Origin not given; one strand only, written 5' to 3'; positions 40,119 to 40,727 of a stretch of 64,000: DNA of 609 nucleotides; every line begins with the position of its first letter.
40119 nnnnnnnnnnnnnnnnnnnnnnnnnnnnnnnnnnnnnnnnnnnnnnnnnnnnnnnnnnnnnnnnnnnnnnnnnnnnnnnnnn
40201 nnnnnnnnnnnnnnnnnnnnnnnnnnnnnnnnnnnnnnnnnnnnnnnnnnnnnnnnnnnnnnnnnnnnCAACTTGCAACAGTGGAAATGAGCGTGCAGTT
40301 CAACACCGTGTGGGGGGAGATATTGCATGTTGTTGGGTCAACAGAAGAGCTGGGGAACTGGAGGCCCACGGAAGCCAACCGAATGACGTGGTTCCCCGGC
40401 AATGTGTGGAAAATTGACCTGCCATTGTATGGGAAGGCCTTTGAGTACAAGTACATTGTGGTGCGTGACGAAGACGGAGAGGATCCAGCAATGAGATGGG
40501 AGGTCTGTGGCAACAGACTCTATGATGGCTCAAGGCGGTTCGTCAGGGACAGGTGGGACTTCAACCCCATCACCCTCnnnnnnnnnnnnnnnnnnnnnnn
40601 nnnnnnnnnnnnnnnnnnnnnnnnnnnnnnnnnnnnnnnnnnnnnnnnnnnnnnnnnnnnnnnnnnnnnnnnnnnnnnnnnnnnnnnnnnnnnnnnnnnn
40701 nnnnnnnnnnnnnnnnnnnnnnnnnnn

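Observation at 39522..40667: DUSP–CBM20 fusion: a glucan-phosphatase-like architecture with inverted domain order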

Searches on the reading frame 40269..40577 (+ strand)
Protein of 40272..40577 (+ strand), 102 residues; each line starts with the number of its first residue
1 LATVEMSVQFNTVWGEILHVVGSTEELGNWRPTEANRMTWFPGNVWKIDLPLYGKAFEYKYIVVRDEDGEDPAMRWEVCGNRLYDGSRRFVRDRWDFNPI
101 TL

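Call 14: search_solved_structures(query=window:40272-40577:+, max_evalue=10, show_alignments=5)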
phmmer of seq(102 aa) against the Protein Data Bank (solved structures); distinct sequences matched with E-value up to 10: 45.
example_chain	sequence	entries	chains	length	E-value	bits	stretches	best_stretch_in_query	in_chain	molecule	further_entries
1ac0_A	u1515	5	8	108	3.4e-06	30.2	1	6-85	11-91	GLUCOAMYLASE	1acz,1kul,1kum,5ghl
7czj_A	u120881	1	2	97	3.9e-05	26.8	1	12-83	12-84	Glucan 1,4-alpha-maltotetraohydrolase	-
6frv_A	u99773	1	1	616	8.4e-05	25.7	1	7-84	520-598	Glucoamylase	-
4jcm_A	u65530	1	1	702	0.00018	24.6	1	11-84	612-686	Cyclodextrin glucanotransferase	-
6j3x_A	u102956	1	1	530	0.00076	22.6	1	12-82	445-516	Glucan 1,4-alpha-maltotetraohydrolase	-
1gcy_A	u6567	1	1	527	0.00081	22.5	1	12-81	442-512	GLUCAN 1,4-ALPHA-MALTOTETRAHYDROLASE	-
6iyg_A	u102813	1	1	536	0.00082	22.5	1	12-83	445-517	Glucan 1,4-alpha-maltotetraohydrolase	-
6jqb_A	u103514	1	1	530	0.00082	22.5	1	12-82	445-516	Glucan 1,4-alpha-maltotetraohydrolase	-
6fhw_A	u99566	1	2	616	0.0051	20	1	4-74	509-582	Glucoamylase P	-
1cyg_A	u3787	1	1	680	0.01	19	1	12-85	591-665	CYCLODEXTRIN GLUCANOTRANSFERASE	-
2ak5_A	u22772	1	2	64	0.065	16.4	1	14-45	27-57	Rho guanine nucleotide exchange factor 7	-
1cgy_A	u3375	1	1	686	0.075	16.2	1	11-63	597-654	CYCLOMALTODEXTRIN GLUCANOTRANSFERASE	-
1pj9_A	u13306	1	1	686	0.075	16.2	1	11-63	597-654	Cyclomaltodextrin glucanotransferase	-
1cgw_A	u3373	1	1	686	0.075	16.2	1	11-63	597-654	CYCLOMALTODEXTRIN GLUCANOTRANSFERASE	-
1cxf_A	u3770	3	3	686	0.075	16.2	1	11-63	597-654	CYCLODEXTRIN GLYCOSYLTRANSFERASE | PROTEIN (CYCLODEXTRIN-GLYCOSYLTRANSFERASE)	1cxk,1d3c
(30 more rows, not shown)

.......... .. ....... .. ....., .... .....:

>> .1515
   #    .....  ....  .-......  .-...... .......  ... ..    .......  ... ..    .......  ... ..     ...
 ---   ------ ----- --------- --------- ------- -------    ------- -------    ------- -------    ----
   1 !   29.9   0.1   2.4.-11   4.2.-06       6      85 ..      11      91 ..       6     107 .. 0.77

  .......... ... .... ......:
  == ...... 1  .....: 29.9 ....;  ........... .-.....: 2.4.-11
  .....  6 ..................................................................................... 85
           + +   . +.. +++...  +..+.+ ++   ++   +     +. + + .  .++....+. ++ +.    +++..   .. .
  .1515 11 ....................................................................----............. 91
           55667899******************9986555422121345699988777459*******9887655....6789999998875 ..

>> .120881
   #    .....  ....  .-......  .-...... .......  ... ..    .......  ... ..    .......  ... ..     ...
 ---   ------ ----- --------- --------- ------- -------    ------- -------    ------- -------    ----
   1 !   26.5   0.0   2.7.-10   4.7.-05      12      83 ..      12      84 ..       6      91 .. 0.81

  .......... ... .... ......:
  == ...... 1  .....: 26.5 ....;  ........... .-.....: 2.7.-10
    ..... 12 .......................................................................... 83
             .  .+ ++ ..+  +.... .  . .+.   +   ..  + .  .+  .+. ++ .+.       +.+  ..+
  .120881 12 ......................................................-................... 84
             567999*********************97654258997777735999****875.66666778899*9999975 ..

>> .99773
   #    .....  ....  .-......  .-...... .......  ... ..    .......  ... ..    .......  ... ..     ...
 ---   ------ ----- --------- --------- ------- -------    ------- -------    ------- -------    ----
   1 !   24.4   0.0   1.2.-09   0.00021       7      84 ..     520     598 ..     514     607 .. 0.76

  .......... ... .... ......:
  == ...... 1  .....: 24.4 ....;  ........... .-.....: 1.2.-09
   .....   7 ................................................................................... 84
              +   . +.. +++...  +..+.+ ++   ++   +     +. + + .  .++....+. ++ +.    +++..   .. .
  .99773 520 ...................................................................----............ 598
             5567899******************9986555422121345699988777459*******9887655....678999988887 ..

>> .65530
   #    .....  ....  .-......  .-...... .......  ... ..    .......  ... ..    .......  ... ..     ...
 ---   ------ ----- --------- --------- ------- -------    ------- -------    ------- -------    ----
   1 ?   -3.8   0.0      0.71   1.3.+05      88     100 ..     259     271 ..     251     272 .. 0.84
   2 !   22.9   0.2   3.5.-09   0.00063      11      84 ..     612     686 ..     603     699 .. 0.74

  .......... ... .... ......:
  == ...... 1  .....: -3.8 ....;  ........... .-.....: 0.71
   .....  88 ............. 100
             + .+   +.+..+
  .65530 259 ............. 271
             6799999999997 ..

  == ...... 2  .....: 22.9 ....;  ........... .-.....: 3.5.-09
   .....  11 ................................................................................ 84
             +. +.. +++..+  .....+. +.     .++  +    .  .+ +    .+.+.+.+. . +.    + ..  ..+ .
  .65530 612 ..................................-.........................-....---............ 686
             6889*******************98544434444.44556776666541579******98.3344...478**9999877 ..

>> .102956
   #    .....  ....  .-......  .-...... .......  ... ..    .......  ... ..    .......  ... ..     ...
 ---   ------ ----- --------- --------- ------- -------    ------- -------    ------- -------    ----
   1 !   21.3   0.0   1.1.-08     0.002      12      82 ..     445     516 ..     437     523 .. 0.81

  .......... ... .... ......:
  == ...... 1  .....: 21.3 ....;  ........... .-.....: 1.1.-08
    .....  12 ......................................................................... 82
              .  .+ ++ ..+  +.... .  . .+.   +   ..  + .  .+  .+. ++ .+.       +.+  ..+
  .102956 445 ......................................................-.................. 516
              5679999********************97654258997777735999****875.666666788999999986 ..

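Call 70: find_homologous_proteins(query=A2, max_evalue=0.000001)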
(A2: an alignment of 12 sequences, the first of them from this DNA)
Query A2 (12 sequences) (101 aa, profile of the alignment): 4 proteins with E <= 0.000001 among 309 candidates.
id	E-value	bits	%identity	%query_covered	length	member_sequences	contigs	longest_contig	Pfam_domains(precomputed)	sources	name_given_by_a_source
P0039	1.0e-34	136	57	96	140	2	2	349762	PF00686.26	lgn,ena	-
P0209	3.6e-15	74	32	88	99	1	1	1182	PF00686.26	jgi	jgi:alpha-amylase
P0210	3.5e-9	54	37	85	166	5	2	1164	PF00686.26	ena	-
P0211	3.8e-9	54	33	72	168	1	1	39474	PF00686.26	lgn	-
